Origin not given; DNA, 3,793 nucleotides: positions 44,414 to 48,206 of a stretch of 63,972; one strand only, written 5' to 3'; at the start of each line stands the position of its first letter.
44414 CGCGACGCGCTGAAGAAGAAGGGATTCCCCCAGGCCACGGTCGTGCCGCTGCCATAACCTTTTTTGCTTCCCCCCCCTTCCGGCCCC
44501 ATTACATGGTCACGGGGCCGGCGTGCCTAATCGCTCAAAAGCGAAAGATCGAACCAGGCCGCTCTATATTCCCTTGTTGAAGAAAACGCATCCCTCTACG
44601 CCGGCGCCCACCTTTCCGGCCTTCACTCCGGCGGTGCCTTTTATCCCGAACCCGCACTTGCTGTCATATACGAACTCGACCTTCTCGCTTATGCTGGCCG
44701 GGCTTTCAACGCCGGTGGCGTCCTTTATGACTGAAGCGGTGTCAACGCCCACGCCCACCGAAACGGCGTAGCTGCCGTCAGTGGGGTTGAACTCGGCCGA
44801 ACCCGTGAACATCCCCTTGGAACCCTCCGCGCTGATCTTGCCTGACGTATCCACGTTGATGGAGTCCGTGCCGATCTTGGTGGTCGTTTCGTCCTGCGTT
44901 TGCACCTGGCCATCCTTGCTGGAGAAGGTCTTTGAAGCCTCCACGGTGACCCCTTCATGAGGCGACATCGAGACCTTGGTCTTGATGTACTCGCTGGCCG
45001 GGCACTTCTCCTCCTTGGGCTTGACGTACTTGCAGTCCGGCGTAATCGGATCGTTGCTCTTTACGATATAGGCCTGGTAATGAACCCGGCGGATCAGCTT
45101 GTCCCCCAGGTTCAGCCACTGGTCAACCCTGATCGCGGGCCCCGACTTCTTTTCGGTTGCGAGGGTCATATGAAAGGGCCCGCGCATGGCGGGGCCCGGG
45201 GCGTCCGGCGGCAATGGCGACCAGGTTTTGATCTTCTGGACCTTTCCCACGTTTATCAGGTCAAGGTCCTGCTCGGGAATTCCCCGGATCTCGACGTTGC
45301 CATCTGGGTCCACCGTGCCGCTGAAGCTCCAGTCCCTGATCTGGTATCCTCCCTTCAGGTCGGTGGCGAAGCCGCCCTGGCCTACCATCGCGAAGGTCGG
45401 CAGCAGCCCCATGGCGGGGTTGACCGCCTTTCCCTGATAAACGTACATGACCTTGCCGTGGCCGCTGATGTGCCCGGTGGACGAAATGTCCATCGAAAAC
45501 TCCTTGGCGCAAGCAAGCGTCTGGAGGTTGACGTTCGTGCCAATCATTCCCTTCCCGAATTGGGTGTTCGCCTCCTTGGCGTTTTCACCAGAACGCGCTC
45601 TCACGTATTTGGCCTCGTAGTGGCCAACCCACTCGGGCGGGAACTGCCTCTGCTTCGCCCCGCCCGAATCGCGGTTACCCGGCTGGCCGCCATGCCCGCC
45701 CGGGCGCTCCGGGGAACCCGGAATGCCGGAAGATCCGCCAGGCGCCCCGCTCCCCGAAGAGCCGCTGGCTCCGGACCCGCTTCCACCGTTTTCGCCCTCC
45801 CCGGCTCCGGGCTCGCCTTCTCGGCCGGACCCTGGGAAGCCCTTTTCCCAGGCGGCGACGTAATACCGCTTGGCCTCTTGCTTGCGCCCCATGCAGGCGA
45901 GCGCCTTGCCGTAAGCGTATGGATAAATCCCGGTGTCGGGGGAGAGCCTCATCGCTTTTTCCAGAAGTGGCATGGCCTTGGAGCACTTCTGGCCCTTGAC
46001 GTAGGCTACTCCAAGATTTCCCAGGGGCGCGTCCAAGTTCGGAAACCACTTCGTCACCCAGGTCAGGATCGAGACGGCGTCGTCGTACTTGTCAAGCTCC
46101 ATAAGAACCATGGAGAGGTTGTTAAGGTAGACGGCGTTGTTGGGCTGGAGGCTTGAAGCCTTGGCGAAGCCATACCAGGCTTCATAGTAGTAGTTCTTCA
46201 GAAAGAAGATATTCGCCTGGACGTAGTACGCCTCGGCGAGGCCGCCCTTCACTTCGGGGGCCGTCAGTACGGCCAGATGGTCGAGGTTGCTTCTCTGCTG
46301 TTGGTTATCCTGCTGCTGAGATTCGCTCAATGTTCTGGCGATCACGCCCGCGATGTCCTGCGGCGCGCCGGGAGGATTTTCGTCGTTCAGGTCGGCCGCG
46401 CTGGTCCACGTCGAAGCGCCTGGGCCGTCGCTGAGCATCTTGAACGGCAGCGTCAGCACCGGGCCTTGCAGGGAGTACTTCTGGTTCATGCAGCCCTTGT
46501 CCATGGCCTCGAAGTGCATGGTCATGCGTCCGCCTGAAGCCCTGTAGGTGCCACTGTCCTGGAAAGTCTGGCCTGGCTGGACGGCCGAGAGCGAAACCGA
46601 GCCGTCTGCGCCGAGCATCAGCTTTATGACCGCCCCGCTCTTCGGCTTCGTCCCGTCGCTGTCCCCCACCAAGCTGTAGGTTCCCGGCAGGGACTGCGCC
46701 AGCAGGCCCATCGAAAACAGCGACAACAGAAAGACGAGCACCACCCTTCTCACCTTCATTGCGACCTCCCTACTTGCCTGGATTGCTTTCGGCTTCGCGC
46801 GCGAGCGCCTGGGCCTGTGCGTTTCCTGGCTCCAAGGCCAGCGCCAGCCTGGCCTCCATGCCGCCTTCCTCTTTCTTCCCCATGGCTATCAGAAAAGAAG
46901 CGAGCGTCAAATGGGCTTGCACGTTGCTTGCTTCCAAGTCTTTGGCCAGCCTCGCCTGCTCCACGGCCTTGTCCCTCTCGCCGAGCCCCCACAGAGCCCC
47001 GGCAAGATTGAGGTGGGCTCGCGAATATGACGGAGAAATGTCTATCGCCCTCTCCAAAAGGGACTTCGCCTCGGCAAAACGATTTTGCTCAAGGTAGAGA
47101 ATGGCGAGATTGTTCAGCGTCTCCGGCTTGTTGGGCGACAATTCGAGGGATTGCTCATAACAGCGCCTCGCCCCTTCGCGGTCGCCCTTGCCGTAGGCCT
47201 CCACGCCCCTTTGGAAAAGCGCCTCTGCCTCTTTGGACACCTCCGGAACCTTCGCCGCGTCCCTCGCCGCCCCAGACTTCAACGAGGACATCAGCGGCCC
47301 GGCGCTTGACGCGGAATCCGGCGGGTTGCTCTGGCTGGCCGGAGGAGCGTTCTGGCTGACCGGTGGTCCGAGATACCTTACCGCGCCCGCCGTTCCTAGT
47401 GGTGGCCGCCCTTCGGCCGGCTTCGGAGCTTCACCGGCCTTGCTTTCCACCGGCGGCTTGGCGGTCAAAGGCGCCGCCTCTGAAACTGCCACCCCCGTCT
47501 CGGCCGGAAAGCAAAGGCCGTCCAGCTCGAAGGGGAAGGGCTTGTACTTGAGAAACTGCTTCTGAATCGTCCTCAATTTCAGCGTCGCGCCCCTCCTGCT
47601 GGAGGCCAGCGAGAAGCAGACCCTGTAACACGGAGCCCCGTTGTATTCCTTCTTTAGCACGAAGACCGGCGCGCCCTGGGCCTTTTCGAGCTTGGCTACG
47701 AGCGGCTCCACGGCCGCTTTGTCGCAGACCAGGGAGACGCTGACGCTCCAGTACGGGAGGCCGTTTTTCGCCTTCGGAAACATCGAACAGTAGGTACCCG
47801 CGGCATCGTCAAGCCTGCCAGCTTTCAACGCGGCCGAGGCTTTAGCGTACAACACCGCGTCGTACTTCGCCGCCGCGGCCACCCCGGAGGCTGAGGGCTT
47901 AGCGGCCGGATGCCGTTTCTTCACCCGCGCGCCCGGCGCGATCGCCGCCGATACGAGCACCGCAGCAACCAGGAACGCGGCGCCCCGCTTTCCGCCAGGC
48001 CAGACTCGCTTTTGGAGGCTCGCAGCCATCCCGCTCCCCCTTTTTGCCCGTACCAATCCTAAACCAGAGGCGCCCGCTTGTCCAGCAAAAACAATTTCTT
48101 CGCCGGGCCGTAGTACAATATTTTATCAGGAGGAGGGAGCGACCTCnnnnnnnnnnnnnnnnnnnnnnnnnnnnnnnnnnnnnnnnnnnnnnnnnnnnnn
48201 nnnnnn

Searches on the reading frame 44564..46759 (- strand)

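Call 33: search_protein_families(library=pfam, proteins=[window:44564-46759:-], max_evalue=0.1)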
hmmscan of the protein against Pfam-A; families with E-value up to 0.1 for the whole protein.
window:44564-46759:- (731 aa): 11 families
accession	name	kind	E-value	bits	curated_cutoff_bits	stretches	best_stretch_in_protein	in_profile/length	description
PF13374.12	TPR_10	-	6.2e-06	26.5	27.5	0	210-231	3-24/42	Tetratricopeptide repeat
PF07719.23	TPR_2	-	1.6e-05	25.1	27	0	210-229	2-21/34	Tetratricopeptide repeat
PF14559.12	TPR_19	-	0.00019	22.1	25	0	198-241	14-57/68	Tetratricopeptide repeat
PF13181.12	TPR_8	-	0.0002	21.7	25.7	0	247-275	5-33/34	Tetratricopeptide repeat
PF13424.12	TPR_12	-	0.00028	21.4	30.1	0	212-273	6-75/77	Tetratricopeptide repeat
PF13431.12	TPR_17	-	0.0011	19.5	24.4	1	200-229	4-33/34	Tetratricopeptide repeat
PF12895.13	ANAPC3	-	0.0015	19.2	27.2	1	175-233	23-80/82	Anaphase-promoting complex, cyclosome, subunit 3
PF11800.13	RP-C_C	-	0.025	15.3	32.6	1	252-296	14-58/102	Replication protein C C-terminal region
PF13428.12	TPR_14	-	0.045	14.9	23.5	0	281-310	5-33/44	Tetratricopeptide repeat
PF23914.1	TPR_CcmH_CycH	-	0.062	13.6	42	0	249-297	56-104/158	Cytochrome c-type biogenesis protein H TPR domain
PF13176.12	TPR_7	-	0.064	13.8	27.9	0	246-276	2-32/36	Tetratricopeptide repeat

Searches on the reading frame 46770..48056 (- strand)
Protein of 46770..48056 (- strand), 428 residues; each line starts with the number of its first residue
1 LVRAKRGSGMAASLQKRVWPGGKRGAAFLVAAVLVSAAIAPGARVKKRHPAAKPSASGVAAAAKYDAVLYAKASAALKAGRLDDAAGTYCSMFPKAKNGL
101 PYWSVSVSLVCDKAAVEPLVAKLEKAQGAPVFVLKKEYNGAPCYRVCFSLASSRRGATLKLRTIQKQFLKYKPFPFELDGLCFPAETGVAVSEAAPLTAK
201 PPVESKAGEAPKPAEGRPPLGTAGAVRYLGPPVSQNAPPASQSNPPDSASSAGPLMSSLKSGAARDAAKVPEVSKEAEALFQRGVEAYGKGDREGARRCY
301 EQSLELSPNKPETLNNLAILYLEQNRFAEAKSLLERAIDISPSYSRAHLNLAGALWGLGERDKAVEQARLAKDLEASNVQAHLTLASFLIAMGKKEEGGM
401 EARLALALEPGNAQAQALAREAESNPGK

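Call 33: search_protein_families(library=pfam, proteins=[window:46770-48056:-], max_evalue=0.1)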
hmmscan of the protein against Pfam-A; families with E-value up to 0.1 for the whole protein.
window:46770-48056:- (428 aa): 20 families
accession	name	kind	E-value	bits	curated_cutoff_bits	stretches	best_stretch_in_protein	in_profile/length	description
PF07719.23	TPR_2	-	2.5e-17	61.9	27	2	277-309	1-33/34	Tetratricopeptide repeat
PF14559.12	TPR_19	-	1.7e-15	57.5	25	2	322-366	2-46/68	Tetratricopeptide repeat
PF13181.12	TPR_8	-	2.2e-15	55.9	25.7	2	312-343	2-33/34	Tetratricopeptide repeat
PF00515.34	TPR_1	-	2.9e-14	52.6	27.8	2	312-344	2-34/34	Tetratricopeptide repeat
PF13432.12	TPR_16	-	7.1e-14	52.4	32.7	2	282-344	2-64/65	Tetratricopeptide repeat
PF13424.12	TPR_12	-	5e-13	49.5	30.1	2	291-341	17-75/77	Tetratricopeptide repeat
PF13414.12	TPR_11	-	5.2e-12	45.7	26.8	2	290-324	7-41/42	TPR repeat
PF13431.12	TPR_17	-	8.1e-12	44.9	24.4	1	299-331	1-33/34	Tetratricopeptide repeat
PF13428.12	TPR_14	-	6.1e-10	39.2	23.5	1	312-352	2-42/44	Tetratricopeptide repeat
PF13374.12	TPR_10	-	5.5e-09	36.2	27.5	1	313-340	4-31/42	Tetratricopeptide repeat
PF13371.12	TPR_9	-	3e-06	27.6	35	1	291-347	9-65/73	Tetratricopeptide repeat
PF13176.12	TPR_7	-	4.1e-06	26.9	27.9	1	313-341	1-29/36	Tetratricopeptide repeat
PF13429.12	TPR_15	-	1.6e-05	24.9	26.2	1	257-403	131-272/280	Tetratricopeptide repeat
PF07721.20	TPR_4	-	5e-05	24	27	2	312-336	2-26/26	Tetratricopeptide repeat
PF12895.13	ANAPC3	-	0.00017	22.2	27.2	2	324-398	2-75/82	Anaphase-promoting complex, cyclosome, subunit 3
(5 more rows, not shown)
